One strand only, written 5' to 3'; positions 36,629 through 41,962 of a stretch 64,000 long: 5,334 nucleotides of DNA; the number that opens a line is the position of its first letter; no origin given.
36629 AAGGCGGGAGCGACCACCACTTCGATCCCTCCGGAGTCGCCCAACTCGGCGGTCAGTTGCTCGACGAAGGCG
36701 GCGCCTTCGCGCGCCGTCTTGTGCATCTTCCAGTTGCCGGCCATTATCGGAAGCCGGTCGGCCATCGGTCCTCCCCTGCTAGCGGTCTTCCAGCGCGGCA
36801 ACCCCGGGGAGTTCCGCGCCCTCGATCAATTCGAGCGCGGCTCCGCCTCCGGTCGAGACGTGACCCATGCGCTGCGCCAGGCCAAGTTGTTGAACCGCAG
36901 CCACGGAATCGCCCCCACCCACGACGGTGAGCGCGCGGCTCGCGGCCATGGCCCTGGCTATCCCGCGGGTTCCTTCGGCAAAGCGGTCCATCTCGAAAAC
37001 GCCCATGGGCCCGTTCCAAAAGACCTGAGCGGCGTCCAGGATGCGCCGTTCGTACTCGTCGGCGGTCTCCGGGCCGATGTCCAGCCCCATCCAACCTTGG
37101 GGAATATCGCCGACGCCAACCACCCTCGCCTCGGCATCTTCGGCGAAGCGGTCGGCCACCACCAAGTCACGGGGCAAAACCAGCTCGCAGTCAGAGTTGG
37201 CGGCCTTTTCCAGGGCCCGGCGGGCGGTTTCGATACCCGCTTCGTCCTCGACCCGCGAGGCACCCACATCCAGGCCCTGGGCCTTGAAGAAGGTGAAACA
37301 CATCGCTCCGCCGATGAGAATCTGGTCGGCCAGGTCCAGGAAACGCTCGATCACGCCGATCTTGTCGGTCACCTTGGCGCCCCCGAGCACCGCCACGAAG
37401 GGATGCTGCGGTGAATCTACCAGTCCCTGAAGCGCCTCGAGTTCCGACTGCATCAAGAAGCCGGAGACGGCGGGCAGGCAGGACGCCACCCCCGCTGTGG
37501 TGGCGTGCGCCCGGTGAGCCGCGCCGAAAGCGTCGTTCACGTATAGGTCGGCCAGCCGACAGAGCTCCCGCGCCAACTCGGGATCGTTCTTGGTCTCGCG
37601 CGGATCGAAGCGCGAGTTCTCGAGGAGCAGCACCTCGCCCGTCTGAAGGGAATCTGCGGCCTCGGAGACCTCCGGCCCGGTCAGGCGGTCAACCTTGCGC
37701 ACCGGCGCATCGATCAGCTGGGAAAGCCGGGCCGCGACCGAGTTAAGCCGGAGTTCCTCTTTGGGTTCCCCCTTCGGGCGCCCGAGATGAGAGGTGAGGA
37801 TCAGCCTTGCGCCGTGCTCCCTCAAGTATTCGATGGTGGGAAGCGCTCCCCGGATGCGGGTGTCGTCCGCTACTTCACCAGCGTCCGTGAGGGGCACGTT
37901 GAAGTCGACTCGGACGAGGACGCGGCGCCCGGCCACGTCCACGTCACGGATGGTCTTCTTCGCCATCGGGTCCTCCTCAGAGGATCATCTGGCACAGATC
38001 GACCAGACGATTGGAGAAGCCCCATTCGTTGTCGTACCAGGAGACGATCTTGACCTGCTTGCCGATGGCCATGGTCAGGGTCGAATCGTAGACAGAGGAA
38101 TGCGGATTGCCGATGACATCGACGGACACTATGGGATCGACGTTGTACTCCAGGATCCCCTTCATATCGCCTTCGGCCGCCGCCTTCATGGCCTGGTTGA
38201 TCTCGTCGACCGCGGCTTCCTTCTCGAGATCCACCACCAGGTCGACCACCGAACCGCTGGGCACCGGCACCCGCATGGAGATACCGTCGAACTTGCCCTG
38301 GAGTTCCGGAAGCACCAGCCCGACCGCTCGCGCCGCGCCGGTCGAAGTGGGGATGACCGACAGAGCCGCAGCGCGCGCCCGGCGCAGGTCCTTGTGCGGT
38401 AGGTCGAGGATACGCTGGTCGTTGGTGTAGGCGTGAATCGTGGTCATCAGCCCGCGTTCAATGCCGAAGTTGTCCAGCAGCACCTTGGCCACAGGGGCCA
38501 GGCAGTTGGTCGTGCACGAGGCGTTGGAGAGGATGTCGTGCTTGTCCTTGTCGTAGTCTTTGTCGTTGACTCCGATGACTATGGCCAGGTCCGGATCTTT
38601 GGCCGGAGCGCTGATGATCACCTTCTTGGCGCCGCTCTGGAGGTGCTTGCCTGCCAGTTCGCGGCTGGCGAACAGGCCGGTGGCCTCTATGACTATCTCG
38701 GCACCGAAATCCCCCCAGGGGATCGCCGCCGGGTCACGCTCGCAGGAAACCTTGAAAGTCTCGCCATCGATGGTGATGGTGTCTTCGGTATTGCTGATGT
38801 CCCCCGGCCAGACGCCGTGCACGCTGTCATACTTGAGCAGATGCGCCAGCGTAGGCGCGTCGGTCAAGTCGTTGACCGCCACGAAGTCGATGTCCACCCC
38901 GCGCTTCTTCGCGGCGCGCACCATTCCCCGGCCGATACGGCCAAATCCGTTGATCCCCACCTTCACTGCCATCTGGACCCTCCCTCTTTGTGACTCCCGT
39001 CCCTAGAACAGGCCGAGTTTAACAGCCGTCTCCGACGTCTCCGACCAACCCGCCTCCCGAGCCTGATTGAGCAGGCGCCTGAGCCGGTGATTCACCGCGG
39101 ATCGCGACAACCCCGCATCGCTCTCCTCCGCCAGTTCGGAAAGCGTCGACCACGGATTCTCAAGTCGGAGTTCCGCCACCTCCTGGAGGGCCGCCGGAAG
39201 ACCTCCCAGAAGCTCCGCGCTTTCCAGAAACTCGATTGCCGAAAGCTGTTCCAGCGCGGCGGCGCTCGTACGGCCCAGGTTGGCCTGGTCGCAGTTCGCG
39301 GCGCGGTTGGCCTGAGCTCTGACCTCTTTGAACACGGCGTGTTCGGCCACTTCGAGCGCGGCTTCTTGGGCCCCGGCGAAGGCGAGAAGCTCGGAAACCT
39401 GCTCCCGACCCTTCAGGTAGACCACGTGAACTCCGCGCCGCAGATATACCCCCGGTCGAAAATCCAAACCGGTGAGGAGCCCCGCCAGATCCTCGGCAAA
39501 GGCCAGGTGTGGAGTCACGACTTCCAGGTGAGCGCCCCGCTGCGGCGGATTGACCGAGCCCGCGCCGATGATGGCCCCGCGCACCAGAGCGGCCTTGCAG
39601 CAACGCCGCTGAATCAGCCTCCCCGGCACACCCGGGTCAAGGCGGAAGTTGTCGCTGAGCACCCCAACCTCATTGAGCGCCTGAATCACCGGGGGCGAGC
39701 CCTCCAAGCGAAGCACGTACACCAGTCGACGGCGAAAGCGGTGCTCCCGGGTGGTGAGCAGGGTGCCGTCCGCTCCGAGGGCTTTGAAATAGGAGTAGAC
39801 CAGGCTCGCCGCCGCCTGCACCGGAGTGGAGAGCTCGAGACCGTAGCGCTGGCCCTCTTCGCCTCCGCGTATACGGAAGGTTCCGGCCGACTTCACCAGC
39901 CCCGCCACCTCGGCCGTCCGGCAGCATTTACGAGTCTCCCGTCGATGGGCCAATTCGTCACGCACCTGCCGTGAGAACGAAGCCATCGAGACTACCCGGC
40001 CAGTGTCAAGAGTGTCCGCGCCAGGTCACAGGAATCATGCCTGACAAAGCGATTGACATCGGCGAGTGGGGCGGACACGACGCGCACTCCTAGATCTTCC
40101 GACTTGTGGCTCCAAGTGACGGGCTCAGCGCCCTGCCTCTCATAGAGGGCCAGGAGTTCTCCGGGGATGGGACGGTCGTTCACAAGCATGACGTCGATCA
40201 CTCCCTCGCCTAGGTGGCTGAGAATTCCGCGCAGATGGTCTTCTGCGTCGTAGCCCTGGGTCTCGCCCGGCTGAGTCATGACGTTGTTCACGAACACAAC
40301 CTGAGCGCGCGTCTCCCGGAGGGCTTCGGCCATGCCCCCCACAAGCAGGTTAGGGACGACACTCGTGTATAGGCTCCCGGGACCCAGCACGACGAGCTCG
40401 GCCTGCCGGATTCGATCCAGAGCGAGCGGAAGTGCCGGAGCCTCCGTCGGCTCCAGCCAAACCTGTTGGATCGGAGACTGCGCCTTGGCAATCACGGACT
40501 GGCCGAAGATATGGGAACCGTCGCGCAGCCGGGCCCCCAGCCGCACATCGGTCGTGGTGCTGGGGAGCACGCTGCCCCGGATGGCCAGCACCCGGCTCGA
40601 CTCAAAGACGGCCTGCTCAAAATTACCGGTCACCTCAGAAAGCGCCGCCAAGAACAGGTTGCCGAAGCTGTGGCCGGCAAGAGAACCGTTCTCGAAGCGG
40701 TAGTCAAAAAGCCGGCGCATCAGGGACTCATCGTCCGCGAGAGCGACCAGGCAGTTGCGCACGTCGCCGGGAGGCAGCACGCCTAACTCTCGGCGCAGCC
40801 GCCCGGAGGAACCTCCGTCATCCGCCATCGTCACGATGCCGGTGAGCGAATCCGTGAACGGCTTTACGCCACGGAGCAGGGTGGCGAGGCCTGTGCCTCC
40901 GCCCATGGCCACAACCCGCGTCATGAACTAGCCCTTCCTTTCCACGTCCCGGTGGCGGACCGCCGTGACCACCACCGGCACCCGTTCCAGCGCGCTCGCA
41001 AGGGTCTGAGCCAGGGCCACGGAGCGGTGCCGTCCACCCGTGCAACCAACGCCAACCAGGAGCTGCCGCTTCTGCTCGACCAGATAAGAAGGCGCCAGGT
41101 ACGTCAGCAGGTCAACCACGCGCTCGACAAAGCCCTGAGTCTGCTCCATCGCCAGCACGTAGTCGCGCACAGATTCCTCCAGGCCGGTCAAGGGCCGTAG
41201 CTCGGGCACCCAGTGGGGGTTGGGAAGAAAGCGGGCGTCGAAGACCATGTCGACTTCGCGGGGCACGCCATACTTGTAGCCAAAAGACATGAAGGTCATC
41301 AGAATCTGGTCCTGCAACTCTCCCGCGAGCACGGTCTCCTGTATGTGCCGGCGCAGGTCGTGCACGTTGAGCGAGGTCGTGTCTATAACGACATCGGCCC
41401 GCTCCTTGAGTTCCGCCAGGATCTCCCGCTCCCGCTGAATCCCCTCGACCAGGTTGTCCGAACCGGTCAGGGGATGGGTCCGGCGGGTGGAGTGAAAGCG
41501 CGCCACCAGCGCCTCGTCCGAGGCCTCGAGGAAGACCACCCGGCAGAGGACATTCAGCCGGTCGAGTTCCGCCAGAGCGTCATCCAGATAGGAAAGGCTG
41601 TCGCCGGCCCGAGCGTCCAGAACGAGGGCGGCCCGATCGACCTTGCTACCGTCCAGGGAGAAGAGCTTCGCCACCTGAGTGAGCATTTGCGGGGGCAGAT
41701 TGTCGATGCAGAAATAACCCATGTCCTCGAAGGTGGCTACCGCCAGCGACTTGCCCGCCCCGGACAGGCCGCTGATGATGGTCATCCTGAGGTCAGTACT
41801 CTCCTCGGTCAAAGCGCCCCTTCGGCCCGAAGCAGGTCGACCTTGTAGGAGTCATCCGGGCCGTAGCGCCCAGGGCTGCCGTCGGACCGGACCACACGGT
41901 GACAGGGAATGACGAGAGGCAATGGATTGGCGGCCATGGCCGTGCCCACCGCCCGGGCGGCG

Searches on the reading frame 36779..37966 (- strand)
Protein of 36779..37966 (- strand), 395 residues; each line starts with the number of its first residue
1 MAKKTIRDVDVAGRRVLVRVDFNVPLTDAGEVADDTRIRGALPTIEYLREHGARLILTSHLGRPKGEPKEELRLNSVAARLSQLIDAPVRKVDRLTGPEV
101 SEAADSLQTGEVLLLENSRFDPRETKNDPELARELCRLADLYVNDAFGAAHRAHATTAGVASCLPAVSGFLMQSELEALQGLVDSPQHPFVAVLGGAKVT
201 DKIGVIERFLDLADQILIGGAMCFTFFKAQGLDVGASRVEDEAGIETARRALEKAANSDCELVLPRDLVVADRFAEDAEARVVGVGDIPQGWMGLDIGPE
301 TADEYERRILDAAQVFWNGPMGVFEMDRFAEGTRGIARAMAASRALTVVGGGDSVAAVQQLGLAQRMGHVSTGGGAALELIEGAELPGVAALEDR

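Call 47: search_protein_families(library=pfam, proteins=[window:36779-37966:-], max_evalue=0.00001)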
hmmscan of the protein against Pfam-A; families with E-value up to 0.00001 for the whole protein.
window:36779-37966:- (395 aa): 1 family
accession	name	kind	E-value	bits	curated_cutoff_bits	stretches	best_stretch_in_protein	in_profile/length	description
PF00162.24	PGK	-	4.5e-152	506.9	27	1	6-383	1-378/379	Phosphoglycerate kinase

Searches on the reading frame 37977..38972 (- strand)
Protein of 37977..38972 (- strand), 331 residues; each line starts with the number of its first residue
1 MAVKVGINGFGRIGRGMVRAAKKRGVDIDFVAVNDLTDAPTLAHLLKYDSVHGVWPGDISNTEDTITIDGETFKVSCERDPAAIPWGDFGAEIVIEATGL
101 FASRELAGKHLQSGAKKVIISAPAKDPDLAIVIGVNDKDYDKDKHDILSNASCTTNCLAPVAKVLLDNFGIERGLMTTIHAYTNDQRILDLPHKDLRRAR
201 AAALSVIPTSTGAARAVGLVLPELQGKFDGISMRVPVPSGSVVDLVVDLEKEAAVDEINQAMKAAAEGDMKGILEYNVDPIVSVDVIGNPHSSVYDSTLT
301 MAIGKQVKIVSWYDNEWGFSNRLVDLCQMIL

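Call 47: search_protein_families(library=pfam, proteins=[window:37977-38972:-], max_evalue=0.00001)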
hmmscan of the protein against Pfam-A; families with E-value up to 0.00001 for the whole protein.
window:37977-38972:- (331 aa): 2 families
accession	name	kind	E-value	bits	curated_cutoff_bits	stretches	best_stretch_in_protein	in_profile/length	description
PF02800.25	Gp_dh_C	-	1.6e-67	226.4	24.4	1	158-313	1-158/158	Glyceraldehyde 3-phosphate dehydrogenase, C-terminal domain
PF00044.30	Gp_dh_N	-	6.4e-35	119.9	31.7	1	3-103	1-100/101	Glyceraldehyde 3-phosphate dehydrogenase, NAD binding domain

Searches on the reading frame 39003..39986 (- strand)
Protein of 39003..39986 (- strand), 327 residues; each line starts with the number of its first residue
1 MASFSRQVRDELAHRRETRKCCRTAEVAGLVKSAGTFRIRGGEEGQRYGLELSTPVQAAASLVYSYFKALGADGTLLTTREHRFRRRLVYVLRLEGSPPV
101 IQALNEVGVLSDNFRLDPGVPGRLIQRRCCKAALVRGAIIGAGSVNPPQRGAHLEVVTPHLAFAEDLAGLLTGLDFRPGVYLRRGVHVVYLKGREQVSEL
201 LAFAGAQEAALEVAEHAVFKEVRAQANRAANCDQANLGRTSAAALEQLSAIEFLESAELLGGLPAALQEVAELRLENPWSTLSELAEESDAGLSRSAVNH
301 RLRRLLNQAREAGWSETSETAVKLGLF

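Call 47: search_protein_families(library=pfam, proteins=[window:39003-39986:-], max_evalue=0.00001)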
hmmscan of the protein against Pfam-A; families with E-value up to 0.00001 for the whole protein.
window:39003-39986:- (327 aa): 3 families
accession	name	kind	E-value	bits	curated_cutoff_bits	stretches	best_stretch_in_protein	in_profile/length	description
PF02650.20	HTH_WhiA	-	1.6e-25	89.8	27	1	226-307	1-82/84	WhiA C-terminal HTH domain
PF14527.11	LAGLIDADG_WhiA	-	2.1e-21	76.3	23.2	1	132-223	2-93/93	WhiA LAGLIDADG-like domain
PF10298.14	WhiA_N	-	2.7e-11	43.8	23.4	1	20-108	1-84/86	WhiA N-terminal LAGLIDADG-like domain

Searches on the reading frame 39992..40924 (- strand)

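Call 47: search_protein_families(library=pfam, proteins=[window:39992-40924:-], max_evalue=0.00001)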
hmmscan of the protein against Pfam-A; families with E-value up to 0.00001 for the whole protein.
window:39992-40924:- (310 aa): 1 family
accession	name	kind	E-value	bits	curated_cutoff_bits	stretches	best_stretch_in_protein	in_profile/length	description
PF01933.23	CofD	-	2.4e-108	362.2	30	1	4-287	1-289/290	2-phospho-L-lactate transferase CofD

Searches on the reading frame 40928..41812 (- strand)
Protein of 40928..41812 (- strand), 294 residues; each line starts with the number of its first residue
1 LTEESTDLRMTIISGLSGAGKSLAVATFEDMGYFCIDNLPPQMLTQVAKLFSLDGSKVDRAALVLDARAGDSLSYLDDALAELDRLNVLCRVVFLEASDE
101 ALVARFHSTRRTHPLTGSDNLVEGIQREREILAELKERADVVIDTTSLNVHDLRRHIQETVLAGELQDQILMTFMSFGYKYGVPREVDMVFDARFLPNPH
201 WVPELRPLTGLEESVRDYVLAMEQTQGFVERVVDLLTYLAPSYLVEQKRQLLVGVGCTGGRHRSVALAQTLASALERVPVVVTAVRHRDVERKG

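Call 47: search_protein_families(library=pfam, proteins=[window:40928-41812:-], max_evalue=0.00001)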
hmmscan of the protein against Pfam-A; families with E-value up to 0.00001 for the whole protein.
window:40928-41812:- (294 aa): 2 families
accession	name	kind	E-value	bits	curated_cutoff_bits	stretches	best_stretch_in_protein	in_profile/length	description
PF03668.21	RapZ-like_N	-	2e-48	164.5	25.4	1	9-161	2-154/158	RapZ-like N-terminal domain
PF22740.1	PapZ_C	-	2.8e-43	147.4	27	1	172-291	3-121/121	RapZ C-terminal domain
